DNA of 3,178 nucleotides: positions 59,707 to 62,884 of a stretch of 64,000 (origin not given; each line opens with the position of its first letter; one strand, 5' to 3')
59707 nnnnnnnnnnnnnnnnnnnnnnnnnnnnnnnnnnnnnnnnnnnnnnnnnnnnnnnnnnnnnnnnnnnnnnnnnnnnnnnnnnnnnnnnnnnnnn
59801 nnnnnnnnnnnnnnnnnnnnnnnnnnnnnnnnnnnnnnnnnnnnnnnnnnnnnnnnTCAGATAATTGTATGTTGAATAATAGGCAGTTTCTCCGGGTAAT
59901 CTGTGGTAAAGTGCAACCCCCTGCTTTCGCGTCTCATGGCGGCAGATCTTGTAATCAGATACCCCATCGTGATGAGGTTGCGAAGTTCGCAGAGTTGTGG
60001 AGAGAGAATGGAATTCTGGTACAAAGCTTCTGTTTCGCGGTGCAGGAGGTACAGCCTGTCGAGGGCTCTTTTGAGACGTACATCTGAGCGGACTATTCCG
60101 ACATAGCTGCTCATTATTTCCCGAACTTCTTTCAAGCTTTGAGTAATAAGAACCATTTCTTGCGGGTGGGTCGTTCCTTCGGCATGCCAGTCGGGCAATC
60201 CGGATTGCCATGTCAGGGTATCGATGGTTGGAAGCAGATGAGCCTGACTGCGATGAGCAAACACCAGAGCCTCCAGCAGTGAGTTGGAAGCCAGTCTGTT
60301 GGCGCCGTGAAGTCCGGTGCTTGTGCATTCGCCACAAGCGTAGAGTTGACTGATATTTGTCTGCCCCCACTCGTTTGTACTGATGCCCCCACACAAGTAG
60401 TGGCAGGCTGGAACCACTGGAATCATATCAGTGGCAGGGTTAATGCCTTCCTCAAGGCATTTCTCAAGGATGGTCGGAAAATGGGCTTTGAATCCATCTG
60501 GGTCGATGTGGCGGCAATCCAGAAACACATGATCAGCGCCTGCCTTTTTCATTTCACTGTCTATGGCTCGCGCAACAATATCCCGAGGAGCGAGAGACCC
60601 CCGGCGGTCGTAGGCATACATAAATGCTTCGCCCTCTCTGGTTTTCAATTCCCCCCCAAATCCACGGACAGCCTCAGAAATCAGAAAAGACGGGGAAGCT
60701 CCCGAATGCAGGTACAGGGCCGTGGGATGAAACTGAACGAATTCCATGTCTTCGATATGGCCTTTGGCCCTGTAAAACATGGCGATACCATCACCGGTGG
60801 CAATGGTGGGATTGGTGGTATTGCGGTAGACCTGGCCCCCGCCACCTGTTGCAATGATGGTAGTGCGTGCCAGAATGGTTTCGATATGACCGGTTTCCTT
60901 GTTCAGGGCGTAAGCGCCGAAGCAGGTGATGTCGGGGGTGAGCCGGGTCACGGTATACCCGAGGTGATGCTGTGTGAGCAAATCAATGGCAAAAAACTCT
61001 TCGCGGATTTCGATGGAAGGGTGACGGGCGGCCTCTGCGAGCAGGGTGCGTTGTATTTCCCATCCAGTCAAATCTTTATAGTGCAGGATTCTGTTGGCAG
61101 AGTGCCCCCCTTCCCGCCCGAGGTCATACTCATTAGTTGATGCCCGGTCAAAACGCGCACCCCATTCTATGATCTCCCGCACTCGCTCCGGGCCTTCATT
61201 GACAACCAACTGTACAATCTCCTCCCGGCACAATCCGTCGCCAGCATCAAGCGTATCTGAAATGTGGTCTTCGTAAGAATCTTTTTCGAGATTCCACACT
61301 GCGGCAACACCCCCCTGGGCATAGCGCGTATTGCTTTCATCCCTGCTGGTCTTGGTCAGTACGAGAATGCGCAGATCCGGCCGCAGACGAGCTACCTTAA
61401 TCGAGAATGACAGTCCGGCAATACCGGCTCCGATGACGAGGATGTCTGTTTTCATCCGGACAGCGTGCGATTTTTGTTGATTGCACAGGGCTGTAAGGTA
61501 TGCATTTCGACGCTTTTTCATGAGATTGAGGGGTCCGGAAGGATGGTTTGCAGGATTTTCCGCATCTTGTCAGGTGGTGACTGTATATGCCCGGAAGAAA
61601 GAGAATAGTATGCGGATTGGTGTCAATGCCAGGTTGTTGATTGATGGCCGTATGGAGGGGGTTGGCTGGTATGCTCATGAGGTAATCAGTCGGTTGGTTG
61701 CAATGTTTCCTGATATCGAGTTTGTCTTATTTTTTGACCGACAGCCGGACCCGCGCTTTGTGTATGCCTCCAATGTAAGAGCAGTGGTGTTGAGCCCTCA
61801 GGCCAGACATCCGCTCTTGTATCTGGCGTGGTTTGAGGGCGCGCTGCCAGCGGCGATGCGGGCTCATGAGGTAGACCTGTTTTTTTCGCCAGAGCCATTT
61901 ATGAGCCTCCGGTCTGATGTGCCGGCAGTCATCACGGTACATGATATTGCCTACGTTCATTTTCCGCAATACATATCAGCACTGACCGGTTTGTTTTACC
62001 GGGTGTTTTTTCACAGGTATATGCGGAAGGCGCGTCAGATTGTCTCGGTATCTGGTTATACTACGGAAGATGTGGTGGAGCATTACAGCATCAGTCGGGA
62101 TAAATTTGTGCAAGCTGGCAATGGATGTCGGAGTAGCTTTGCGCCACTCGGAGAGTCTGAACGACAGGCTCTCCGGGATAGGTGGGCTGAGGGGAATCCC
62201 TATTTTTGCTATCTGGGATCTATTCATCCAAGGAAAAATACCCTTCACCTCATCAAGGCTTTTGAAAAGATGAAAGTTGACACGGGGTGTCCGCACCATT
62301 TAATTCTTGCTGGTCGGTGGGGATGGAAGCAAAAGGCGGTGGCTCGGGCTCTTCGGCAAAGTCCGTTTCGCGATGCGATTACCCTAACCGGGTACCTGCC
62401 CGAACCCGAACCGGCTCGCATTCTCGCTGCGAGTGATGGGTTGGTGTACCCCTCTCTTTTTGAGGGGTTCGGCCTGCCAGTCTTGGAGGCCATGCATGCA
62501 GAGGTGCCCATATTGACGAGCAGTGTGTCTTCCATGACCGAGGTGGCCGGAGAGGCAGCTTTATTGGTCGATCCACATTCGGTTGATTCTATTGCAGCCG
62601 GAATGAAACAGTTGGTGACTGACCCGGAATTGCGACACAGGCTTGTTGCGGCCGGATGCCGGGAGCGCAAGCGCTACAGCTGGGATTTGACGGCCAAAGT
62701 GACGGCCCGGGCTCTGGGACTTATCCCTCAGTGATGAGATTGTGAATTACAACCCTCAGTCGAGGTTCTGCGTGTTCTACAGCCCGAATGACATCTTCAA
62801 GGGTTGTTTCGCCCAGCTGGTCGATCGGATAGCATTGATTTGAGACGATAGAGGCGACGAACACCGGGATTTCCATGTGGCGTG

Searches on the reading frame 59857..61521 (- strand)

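Call 27: search_protein_families(library=pfam, proteins=[window:59857-61521:-], max_evalue=0.001)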
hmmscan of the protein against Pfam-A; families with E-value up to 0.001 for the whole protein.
window:59857-61521:- (554 aa): 4 families
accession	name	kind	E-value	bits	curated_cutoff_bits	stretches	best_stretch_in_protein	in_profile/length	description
PF00890.30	FAD_binding_2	-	6.5e-93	312.6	20.4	1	26-415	1-414/414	FAD binding domain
PF02910.25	Succ_DH_flav_C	-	6.3e-12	46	20.8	1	464-545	2-89/130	Fumarate reductase flavoprotein C-term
PF07992.20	Pyr_redox_2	-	5.8e-09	36.2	26.1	0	26-84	2-54/291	Pyridine nucleotide-disulphide oxidoreductase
PF01266.30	DAO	-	0.00065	19.8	27.9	0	26-136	1-94/353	FAD dependent oxidoreductase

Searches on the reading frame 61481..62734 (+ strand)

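Call 27: search_protein_families(library=pfam, proteins=[window:61481-62734:+], max_evalue=0.001)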
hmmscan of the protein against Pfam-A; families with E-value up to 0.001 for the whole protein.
window:61481-62734:+ (417 aa): 5 families
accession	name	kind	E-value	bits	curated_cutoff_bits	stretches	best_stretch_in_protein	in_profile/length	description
PF00534.26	Glycos_transf_1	-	9.3e-29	100.6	26.4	1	235-391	11-168/172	Glycosyl transferases group 1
PF13692.12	Glyco_trans_1_4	-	1.3e-23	84.3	27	1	240-381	2-142/142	Glycosyl transferases group 1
PF13439.12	Glyco_transf_4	-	4.5e-13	50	28.5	1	60-215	3-165/170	Glycosyltransferase Family 4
PF20706.3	GT4-conflict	-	1.9e-07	30.9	26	1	238-356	196-320/385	Family 4 Glycosyltransferase in conflict systems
PF13524.12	Glyco_trans_1_2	-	0.00087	19.7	25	0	273-402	16-136/144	Glycosyl transferase-like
